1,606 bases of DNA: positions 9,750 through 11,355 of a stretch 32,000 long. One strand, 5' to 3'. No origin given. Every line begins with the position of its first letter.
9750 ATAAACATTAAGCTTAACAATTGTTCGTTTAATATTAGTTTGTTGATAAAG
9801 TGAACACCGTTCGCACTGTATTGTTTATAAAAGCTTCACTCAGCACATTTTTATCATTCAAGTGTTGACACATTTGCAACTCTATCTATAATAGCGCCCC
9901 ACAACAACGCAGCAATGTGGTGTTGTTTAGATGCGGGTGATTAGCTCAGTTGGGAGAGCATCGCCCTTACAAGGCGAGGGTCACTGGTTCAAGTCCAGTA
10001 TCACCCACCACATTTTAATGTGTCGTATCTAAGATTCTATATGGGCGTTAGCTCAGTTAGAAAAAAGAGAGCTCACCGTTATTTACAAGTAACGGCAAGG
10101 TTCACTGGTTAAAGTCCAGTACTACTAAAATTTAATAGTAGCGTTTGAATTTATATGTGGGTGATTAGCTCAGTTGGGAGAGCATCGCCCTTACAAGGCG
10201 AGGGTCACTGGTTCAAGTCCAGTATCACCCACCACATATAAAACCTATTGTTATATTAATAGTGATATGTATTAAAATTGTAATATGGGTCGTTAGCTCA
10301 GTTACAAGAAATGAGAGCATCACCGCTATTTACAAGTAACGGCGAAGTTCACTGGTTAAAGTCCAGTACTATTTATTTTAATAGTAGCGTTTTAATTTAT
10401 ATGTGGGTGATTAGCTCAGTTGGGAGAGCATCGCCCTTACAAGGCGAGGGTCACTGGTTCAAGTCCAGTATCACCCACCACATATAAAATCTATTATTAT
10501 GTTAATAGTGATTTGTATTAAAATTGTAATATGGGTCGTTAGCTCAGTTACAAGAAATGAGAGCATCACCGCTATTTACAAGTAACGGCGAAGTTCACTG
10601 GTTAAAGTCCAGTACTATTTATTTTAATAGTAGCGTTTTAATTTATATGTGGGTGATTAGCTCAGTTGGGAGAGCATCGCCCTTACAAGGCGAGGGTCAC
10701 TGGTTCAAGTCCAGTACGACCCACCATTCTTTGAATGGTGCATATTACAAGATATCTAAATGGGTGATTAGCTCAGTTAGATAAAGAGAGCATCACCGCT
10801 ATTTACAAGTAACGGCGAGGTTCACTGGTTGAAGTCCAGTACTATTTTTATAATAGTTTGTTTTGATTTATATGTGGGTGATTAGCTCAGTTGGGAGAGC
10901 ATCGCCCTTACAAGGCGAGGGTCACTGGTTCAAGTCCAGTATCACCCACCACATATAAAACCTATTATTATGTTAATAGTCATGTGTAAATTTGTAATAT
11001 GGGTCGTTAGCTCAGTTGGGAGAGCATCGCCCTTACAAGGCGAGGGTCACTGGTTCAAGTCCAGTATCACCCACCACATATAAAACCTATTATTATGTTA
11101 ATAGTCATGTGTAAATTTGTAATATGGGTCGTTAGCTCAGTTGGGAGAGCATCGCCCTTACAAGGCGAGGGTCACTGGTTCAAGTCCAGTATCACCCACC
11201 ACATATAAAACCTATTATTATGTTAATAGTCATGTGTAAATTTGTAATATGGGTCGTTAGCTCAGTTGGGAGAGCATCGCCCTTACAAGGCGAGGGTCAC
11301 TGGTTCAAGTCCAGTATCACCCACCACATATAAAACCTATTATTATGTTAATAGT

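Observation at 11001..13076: Seventeen apparently identical tRNA-Val(UAC) units, all carrying a mismatched recombinant acceptor stem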

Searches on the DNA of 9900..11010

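Call 39: search_rna_families(source=window, start=9900, end=11010, threshold=evalue, max_evalue=1, show_alignments=0)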
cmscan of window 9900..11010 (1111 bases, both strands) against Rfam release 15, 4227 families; matches with E-value up to 1: 11.
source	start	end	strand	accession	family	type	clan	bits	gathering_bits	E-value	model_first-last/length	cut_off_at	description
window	9935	10007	+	RF00005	tRNA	Gene; tRNA;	CL00001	72.1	29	1.4e-15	1-71/71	no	tRNA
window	10159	10231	+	RF00005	tRNA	Gene; tRNA;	CL00001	72.1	29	1.4e-15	1-71/71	no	tRNA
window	10405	10477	+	RF00005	tRNA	Gene; tRNA;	CL00001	72.1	29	1.4e-15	1-71/71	no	tRNA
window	10876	10948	+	RF00005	tRNA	Gene; tRNA;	CL00001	72.1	29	1.4e-15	1-71/71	no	tRNA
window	10651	10723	+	RF00005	tRNA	Gene; tRNA;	CL00001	60.6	29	2.1e-12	1-71/71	no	tRNA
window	10688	10854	-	RF02194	HPnc0260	Gene; antisense;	-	30.3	59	0.71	1-156/156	no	Bacterial antisense RNA HPnc0260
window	10159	10232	-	RF04354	Plastid-ycf2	Cis-reg;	-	23.2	65.7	0.044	1-75/75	no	Plastid-ycf2 5UTR RNA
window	9935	10008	-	RF04354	Plastid-ycf2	Cis-reg;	-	23.2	65.7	0.044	1-75/75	no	Plastid-ycf2 5UTR RNA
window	10405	10478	-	RF04354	Plastid-ycf2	Cis-reg;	-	23.2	65.7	0.044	1-75/75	no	Plastid-ycf2 5UTR RNA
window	10876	10949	-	RF04354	Plastid-ycf2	Cis-reg;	-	23.2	65.7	0.044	1-75/75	no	Plastid-ycf2 5UTR RNA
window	10674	10724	-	RF04354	Plastid-ycf2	Cis-reg;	-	18.3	65.7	0.97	1-75/75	no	Plastid-ycf2 5UTR RNA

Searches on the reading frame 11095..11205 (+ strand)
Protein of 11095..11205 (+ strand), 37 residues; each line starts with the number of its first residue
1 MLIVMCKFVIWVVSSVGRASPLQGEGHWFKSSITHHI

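Call 46: find_encoding_contigs(protein=window:11095-11205:+, flank=6000, max_places=10)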
Protein seq(37 aa) (37 aa): no gene with exactly this product is on record in the collection.
